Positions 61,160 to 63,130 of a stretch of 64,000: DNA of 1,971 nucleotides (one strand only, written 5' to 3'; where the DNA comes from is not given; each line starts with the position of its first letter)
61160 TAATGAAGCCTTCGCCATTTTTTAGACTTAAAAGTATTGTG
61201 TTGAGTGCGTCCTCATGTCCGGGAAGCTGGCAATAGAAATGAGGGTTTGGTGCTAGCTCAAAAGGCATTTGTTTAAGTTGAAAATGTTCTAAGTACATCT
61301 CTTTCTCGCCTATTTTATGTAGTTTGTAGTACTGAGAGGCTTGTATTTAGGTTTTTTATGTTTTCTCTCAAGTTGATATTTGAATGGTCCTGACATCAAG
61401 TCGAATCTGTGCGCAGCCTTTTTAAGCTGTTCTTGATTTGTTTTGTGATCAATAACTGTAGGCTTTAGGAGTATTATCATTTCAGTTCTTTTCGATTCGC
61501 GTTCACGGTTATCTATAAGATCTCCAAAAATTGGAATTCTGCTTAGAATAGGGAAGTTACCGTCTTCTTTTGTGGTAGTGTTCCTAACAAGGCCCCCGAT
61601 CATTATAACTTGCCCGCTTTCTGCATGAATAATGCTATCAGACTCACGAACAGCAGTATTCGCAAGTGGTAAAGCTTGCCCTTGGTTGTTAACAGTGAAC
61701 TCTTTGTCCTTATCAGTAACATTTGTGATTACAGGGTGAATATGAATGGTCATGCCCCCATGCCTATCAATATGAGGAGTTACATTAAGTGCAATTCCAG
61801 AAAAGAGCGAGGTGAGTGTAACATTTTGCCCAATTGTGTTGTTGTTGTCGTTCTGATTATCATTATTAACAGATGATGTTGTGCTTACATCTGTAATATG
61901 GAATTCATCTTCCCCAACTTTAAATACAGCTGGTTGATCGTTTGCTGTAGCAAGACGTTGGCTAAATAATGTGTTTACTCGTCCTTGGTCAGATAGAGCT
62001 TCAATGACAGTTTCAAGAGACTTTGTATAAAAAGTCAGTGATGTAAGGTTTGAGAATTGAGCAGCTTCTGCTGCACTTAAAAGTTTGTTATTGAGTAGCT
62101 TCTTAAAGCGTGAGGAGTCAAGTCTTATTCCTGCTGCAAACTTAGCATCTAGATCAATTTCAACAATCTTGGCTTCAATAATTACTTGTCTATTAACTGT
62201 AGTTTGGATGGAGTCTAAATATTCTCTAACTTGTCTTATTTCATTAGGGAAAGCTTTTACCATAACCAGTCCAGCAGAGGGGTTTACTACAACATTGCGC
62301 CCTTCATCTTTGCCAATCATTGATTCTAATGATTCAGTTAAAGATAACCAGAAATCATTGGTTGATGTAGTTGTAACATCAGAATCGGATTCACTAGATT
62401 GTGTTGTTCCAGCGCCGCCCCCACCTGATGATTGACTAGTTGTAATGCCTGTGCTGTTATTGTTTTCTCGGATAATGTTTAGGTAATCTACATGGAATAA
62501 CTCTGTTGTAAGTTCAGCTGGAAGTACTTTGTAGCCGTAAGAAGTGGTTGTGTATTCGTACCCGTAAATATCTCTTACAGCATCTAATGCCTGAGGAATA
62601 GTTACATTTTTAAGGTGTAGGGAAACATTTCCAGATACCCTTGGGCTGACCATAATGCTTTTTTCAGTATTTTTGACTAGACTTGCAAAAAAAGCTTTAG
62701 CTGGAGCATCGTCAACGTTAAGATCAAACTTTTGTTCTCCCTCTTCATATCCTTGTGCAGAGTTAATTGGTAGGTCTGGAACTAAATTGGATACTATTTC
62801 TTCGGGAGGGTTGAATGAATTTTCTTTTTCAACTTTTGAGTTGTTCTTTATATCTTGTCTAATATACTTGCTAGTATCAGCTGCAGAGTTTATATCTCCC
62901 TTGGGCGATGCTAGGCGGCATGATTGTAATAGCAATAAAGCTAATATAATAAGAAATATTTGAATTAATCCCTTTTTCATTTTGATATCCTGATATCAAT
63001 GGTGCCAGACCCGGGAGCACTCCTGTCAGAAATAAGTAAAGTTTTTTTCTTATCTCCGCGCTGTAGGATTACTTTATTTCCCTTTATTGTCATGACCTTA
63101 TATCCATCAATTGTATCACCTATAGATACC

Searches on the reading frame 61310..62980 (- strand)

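Call 21: search_protein_families(library=ncbifam, proteins=[window:61310-62980:-], max_evalue=0.001)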
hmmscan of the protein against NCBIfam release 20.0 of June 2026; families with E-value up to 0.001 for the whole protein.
window:61310-62980:- (556 aa): 9 families
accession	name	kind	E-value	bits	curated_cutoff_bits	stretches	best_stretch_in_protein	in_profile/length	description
TIGR02519.1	pilus_MshL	equivalog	1.1e-60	205.1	250.2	1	230-510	1-290/290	pilus (MSHA type) biogenesis protein MshL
TIGR02517.1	type_II_gspD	equivalog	1.1e-31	110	351.35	1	175-517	266-597/600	type II secretion system secretin GspD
TIGR02515.1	IV_pilus_PilQ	subfamily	2.3e-27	96.1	284.35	2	299-510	238-427/428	type IV pilus secretin PilQ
TIGR02520.1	pilus_B_mal_scr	equivalog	6.8e-22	77.7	287.65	1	175-507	184-511/513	PilN family type IVB pilus formation outer membrane protein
TIGR02516.1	type_III_yscC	equivalog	9.7e-20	70.5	238.45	1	224-511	195-462/463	type III secretion system outer membrane ring subunit SctC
NF010083.0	PRK13568.1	equivalog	9.6e-19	67.4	554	2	229-511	153-418/419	DNA uptake porin HofQ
NF007851.2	PRK10560.1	exception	1.9e-16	59.9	598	2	82-140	21-79/412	DNA uptake porin HofQ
NF042912.1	Amuc_1098_fam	equivalog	1.1e-12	46.8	750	2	111-276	312-473/805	Amuc_1098 family type IV pilus outer membrane protein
NF011873.0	PRK15346.1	equivalog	2.2e-08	33.3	524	1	387-512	376-496/499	EscC/YscC/HrcC family type III secretion system outer membrane ring protein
